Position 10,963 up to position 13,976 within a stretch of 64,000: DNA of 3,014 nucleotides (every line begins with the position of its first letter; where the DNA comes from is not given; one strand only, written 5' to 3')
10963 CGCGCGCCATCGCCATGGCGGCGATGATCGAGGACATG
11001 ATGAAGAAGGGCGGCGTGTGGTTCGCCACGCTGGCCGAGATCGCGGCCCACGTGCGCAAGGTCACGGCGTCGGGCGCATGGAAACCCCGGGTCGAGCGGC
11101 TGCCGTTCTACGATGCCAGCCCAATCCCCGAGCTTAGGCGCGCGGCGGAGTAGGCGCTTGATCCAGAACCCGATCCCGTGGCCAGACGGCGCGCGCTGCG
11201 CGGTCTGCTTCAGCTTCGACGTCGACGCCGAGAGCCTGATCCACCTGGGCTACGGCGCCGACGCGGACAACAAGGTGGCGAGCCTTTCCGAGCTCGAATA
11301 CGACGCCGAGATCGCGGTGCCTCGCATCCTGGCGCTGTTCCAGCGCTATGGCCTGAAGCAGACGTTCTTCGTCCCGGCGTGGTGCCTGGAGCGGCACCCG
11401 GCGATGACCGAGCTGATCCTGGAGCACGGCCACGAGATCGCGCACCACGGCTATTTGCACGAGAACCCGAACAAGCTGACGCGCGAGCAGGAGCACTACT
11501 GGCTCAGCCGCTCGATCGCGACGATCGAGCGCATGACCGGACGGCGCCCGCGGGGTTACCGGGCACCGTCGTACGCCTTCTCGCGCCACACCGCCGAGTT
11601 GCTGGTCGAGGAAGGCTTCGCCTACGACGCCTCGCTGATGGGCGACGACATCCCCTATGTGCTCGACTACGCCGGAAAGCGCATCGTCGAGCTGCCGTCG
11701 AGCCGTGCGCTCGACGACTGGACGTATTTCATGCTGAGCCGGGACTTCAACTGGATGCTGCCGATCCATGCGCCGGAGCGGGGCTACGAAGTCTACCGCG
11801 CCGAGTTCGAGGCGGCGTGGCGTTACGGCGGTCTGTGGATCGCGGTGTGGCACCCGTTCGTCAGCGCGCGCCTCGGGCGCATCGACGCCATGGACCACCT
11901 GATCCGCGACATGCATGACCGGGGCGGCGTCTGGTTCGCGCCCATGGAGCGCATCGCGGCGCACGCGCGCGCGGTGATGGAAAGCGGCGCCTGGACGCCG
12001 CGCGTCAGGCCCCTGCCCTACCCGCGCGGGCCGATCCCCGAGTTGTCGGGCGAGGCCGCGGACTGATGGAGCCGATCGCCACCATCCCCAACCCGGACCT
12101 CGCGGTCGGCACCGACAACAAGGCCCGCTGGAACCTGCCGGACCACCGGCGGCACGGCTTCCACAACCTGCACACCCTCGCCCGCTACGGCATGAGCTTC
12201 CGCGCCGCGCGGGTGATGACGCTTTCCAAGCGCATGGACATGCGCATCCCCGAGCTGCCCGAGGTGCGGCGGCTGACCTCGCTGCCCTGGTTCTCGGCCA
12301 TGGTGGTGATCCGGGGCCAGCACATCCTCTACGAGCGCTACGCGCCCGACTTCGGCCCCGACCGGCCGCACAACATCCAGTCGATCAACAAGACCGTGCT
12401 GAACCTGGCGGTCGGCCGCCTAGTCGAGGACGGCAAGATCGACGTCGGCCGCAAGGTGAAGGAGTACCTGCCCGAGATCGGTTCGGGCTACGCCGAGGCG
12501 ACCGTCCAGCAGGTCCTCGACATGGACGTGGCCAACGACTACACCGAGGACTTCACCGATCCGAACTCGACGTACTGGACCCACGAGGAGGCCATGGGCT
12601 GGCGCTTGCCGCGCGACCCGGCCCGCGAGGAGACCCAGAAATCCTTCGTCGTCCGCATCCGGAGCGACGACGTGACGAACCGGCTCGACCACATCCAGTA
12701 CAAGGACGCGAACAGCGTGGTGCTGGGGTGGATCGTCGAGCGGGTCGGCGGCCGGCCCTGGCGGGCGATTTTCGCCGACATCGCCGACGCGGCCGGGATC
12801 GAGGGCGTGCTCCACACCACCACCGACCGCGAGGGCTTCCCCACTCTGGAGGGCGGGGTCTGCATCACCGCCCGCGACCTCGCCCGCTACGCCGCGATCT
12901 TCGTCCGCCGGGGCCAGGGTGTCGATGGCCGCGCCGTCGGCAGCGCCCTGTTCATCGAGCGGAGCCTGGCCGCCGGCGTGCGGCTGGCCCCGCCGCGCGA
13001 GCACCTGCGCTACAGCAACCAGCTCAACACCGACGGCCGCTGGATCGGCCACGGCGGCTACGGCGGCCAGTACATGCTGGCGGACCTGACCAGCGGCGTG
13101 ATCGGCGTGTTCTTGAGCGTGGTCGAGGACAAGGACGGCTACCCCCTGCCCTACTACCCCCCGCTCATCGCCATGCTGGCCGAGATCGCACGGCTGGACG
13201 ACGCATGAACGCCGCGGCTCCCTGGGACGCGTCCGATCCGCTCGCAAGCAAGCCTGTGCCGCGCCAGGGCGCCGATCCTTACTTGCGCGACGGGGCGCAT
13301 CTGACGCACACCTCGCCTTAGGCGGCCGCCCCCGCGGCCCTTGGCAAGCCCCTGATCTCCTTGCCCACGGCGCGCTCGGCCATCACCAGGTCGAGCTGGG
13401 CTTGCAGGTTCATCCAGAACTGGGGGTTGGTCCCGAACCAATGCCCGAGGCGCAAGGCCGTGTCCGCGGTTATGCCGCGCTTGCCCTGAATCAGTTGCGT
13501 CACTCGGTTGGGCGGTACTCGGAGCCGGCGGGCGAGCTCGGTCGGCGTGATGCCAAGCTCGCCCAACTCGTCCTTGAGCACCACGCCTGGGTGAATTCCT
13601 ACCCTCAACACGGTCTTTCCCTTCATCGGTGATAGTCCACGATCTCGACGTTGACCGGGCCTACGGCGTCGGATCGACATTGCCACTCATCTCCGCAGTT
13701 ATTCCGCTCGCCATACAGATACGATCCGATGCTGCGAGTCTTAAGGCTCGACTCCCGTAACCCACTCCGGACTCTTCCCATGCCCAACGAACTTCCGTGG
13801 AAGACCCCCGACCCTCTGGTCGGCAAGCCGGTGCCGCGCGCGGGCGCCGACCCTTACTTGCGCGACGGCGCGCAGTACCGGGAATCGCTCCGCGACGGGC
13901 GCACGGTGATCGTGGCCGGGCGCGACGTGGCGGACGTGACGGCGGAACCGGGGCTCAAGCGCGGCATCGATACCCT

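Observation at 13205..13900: higA plus a decayed higB inserted into the 5' end of the HpaB-family gene, leaving a fossil start codon fused to the upstream gene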

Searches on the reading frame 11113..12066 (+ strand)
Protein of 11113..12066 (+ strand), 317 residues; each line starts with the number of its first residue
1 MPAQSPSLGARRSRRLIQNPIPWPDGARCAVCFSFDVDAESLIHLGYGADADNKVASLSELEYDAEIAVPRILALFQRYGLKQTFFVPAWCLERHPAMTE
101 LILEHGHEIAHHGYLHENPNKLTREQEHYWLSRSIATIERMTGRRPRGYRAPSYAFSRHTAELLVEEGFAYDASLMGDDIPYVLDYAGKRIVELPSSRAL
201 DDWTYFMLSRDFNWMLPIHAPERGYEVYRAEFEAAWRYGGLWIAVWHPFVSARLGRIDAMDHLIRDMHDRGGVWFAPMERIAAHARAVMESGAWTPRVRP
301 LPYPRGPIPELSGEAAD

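Call 4: search_protein_families(library=pfam, proteins=[window:11113-12066:+], max_evalue=1)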
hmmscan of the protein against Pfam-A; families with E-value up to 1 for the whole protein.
window:11113-12066:+ (317 aa): 4 families
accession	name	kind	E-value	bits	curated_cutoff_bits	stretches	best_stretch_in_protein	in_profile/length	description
PF01522.26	Polysacc_deac_1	-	4.2e-18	65.9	23.1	1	68-169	20-121/124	Polysaccharide deacetylase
PF10096.14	DUF2334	-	1.4e-05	25.2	26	1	102-171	59-142/203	Uncharacterized protein conserved in bacteria (DUF2334)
PF03065.20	Glyco_hydro_57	-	0.02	14.6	21.2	1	131-171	128-168/291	Glycosyl hydrolase family 57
PF21848.1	DUF6907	-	0.085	13.8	26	1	82-145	10-67/116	Domain of unknown function (DUF6907)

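Call 6: search_protein_families(library=ncbifam, proteins=[window:11113-12066:+], max_evalue=1)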
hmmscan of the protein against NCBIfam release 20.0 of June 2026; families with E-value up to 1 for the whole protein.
window:11113-12066:+ (317 aa): 9 families
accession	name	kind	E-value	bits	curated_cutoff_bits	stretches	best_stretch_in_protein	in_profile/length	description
TIGR03006.1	pepcterm_polyde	equivalog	2e-25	89.4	276.2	1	57-176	24-146/272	XrtA system polysaccharide deacetylase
TIGR03212.1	uraD_N-term-dom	equivalog_domain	1.7e-22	79.8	424.6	1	59-287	69-293/297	allantoinase PuuE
TIGR02764.1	spore_ybaN_pdaB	equivalog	2.2e-14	53.7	237.4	1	65-169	17-121/191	polysaccharide deacetylase family sporulation protein PdaB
TIGR02873.1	spore_ylxY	hypoth_equivalog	1.2e-11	44.3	391.5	1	68-160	99-191/268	probable sporulation protein, polysaccharide deacetylase family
NF045821.1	PgAcgDacpgdA1_Bac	equivalog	2.9e-09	36.2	400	1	68-153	102-187/282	peptidoglycan-N-acetylglucosamine deacetylase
TIGR04243.1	nodulat_NodB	equivalog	9.5e-07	28.5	240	1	68-160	16-109/197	chitooligosaccharide deacetylase NodB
TIGR02884.1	spore_pdaA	equivalog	0.00019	21.2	298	1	69-163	52-147/224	delta-lactam-biosynthetic de-N-acetylase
NF053788.1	GlcNAc_PG_deac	equivalog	0.0036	16.8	280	1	102-139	60-96/241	N-acetylglucosaminyl phosphatidylglycerol deacetylase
NF045820.1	PgAcgDacpgdA_Strep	equivalog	0.0046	15.8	800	1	46-153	260-367/463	peptidoglycan-N-acetylglucosamine deacetylase PgdA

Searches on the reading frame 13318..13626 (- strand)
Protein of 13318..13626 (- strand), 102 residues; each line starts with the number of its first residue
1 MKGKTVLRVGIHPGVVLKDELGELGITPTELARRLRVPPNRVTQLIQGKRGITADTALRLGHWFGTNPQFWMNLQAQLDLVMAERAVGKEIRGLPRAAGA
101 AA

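Call 4: search_protein_families(library=pfam, proteins=[window:13318-13626:-], max_evalue=1)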
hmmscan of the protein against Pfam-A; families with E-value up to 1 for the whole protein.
window:13318-13626:- (102 aa): 10 families
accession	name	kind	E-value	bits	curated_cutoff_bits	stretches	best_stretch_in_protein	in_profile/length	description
PF01381.28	HTH_3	-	1.7e-06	28.4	23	1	17-66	1-50/55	Helix-turn-helix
PF13560.12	HTH_31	-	0.00023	21.9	27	1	23-66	12-56/64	Helix-turn-helix domain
PF13443.12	HTH_26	-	0.0015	19.2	22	1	17-68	2-54/63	Cro/C1-type HTH DNA-binding domain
PF15943.11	YdaS_toxin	-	0.015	15.5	30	1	29-58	12-41/65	Bacterial toxin YdaS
PF12844.13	HTH_19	-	0.019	15.3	30.2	1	22-69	9-56/64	Helix-turn-helix domain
PF21531.3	Rv2175c_wHTH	-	0.025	15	27.1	1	29-47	19-37/57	DNA-binding protein Rv2175c, wHTH domain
PF13384.12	HTH_23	-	0.029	14.6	24.6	1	23-48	16-40/50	Homeodomain-like domain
PF12802.13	MarR_2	-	0.071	13.7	27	1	23-47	16-42/61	MarR family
PF12840.13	HTH_20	-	0.12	12.8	27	1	21-42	13-35/51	Helix-turn-helix domain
PF04539.22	Sigma70_r3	-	0.23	12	25.3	1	27-49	22-44/78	Sigma-70 region 3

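Call 6: search_protein_families(library=ncbifam, proteins=[window:13318-13626:-], max_evalue=1)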
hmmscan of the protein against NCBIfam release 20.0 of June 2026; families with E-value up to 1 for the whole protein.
window:13318-13626:- (102 aa): 3 families
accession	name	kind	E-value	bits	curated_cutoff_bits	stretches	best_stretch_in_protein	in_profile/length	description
TIGR02607.1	antidote_HigA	equivalog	3.2e-26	91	47.7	1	11-85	5-80/81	HigA family addiction module antitoxin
TIGR04111.1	BcepMu_gp16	hypoth_equivalog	0.1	12.5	34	1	18-50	6-38/55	phage-associated protein, BcepMu gp16 family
NF002454.0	PRK01636.1-2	equivalog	0.11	11.8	312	1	23-75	184-234/270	fluoride efflux transporter CrcB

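Call 13: find_homologous_proteins(query=window:13321-13626:-)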
Query window:13321-13626:- (102 aa): 7971 proteins with E <= 0.001 among 8000 candidates; the best 120 are listed.
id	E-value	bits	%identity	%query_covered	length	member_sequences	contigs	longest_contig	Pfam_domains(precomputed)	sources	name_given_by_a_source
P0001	2.8e-60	219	100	100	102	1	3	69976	PF01381.29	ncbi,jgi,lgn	jgi:addiction module HigA family antidote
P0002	9.1e-39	150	73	90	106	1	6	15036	-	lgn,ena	-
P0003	1.1e-38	149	72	90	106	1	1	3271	-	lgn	-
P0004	1.1e-37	146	69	94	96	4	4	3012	PF01381.29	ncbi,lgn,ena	-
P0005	1.1e-37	146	67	97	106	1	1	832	PF01381.29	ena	-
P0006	2.0e-37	145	68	94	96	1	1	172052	PF01381.29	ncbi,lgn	ncbi:MAG: HigA family addiction module antitoxin [Alphaproteobacteria bacterium]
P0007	2.3e-37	145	74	87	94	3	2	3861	PF01381.29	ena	-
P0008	2.3e-37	145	71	88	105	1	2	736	PF01381.29,PF13560.13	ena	-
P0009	2.6e-37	145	67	95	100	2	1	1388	PF01381.29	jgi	jgi:addiction module HigA family antidote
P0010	3.2e-37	145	74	87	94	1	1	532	PF01381.29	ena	-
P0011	3.8e-37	144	66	97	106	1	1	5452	PF01381.29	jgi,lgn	jgi:addiction module HigA family antidote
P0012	4.2e-37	144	69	89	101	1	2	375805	PF01381.29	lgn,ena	-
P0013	4.3e-37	144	65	92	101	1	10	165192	-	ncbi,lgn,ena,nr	ncbi:MAG: HigA family addiction module antitoxin [Sphingomonadales bacterium]|nr:HigA family addicti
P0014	4.8e-37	144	70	88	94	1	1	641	-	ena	-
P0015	5.6e-37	144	65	92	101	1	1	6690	-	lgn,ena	-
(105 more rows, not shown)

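Call 14: find_encoding_contigs(protein=P0001, flank=3000, max_places=6)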
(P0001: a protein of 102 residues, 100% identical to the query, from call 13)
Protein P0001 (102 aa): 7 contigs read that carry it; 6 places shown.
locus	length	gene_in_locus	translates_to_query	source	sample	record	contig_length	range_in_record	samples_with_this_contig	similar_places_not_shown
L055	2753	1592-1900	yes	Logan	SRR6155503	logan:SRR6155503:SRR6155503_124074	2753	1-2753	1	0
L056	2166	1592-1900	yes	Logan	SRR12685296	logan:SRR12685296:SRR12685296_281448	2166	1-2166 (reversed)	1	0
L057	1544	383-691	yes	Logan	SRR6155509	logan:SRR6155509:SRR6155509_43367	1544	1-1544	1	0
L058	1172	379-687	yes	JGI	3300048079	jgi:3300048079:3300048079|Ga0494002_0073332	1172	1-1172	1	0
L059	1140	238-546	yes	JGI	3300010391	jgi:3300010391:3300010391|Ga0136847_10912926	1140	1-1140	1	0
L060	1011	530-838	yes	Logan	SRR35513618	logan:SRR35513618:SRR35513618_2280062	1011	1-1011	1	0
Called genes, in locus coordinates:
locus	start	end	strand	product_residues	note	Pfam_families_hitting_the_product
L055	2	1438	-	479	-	?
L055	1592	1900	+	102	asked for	PF01381:HTH_3 (weak)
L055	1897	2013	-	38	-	-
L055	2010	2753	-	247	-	?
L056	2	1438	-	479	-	?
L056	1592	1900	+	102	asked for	PF01381:HTH_3 (weak)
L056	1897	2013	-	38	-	-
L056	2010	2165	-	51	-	?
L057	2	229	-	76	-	?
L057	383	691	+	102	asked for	PF01381:HTH_3 (weak)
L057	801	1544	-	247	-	?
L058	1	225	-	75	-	?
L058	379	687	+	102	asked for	PF01381:HTH_3 (weak)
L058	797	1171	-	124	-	?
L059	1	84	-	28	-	?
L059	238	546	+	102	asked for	PF01381:HTH_3 (weak)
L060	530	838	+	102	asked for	PF01381:HTH_3 (weak)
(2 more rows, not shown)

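Call 15: find_encoding_contigs(protein=P0002, flank=2500, max_places=4)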
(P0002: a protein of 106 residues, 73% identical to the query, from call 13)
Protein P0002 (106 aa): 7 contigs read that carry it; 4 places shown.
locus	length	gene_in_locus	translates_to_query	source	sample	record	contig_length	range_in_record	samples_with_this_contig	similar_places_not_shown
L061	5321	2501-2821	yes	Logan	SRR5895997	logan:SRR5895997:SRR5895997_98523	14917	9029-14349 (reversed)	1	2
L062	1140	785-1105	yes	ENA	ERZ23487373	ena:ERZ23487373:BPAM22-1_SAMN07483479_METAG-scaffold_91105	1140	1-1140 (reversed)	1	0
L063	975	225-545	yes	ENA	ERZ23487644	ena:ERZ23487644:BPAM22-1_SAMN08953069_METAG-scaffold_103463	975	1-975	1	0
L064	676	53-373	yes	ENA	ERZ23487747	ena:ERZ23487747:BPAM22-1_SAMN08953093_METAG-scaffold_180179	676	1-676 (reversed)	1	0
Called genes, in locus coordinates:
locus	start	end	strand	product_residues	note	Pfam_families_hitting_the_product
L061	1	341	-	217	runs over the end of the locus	PF01656:CbiA, PF09140:MipZ (weak), PF10609:ParA (weak), PF13614:AAA_31 (weak)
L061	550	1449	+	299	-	PF01051:Rep3_N (weak), PF21205:Rep3_C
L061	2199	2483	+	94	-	PF05015:HigB-like_toxin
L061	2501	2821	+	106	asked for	-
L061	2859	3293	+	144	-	PF03852:Vsr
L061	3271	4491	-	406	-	PF00145:DNA_methylase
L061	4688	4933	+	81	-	PF13560:HTH_31, PF12844:HTH_19, PF01381:HTH_3, PF13443:HTH_26 (weak)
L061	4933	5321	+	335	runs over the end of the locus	PF07832:Bse634I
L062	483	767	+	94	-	PF05015:HigB-like_toxin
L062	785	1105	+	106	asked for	-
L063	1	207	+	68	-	?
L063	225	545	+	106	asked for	-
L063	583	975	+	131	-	?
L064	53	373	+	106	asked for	-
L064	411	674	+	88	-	?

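Call 56: search_protein_families(library=pfam, proteins=[L068:5577-5933:+, L070:2166-2447:-, L070:1861-2154:-], max_evalue=0.01)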
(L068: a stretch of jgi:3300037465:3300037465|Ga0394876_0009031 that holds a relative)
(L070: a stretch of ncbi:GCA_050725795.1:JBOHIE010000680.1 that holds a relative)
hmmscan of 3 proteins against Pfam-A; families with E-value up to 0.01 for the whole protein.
L068:5577-5933:+ (118 aa): 1 family
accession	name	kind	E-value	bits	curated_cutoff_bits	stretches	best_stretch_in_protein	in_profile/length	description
PF14534.12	DUF4440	-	1.2e-08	35.8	25.2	1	16-108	1-87/107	Domain of unknown function (DUF4440)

L070:2166-2447:- (93 aa): 1 family
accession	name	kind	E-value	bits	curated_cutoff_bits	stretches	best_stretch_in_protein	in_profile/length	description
PF05015.19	HigB-like_toxin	-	7.1e-16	58.9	27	1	20-93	19-91/91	RelE-like toxin of type II toxin-antitoxin system HigB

L070:1861-2154:- (97 aa): 3 families
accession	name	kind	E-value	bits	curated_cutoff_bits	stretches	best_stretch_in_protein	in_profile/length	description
PF01381.28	HTH_3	-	7.9e-13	48.7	23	1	18-68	5-55/55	Helix-turn-helix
PF13560.12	HTH_31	-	4e-05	24.3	27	1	22-66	14-59/64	Helix-turn-helix domain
PF13443.12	HTH_26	-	0.00073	20.2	22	1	22-66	10-55/63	Cro/C1-type HTH DNA-binding domain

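Call 81: search_protein_families(library=pfam, proteins=[L068:9983-10210:-, L068:8171-9919:+], max_evalue=0.001)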
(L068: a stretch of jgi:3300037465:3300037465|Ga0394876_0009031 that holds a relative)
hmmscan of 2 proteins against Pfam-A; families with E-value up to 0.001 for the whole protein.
L068:9983-10210:- (75 aa): 0 families

L068:8171-9919:+ (582 aa): 3 families
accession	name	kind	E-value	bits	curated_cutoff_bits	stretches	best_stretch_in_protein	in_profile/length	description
PF00015.26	MCPsignal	-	8.5e-31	107.5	34.6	1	391-540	12-161/172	Methyl-accepting chemotaxis protein (MCP) signalling domain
PF11845.13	Tll0287-like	-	1.2e-15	58.6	24.1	1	39-195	4-141/144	Tll0287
PF00672.30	HAMP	-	4.6e-11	43.3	25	1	232-282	3-52/53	HAMP domain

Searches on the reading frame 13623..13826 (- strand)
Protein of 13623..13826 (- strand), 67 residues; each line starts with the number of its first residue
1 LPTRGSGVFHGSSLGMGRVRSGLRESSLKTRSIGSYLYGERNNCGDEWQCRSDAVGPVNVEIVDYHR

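Call 4: search_protein_families(library=pfam, proteins=[window:13623-13826:-], max_evalue=1)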
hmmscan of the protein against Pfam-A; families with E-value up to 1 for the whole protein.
window:13623-13826:- (67 aa): 0 families

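Call 6: search_protein_families(library=ncbifam, proteins=[window:13623-13826:-], max_evalue=1)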
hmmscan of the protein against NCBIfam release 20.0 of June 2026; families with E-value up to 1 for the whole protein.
window:13623-13826:- (67 aa): 0 families

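Call 69: search_protein_families(library=pfam, proteins=[window:13623-13826:-], max_evalue=0.1)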
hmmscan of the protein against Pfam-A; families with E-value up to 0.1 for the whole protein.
window:13623-13826:- (67 aa): 0 families
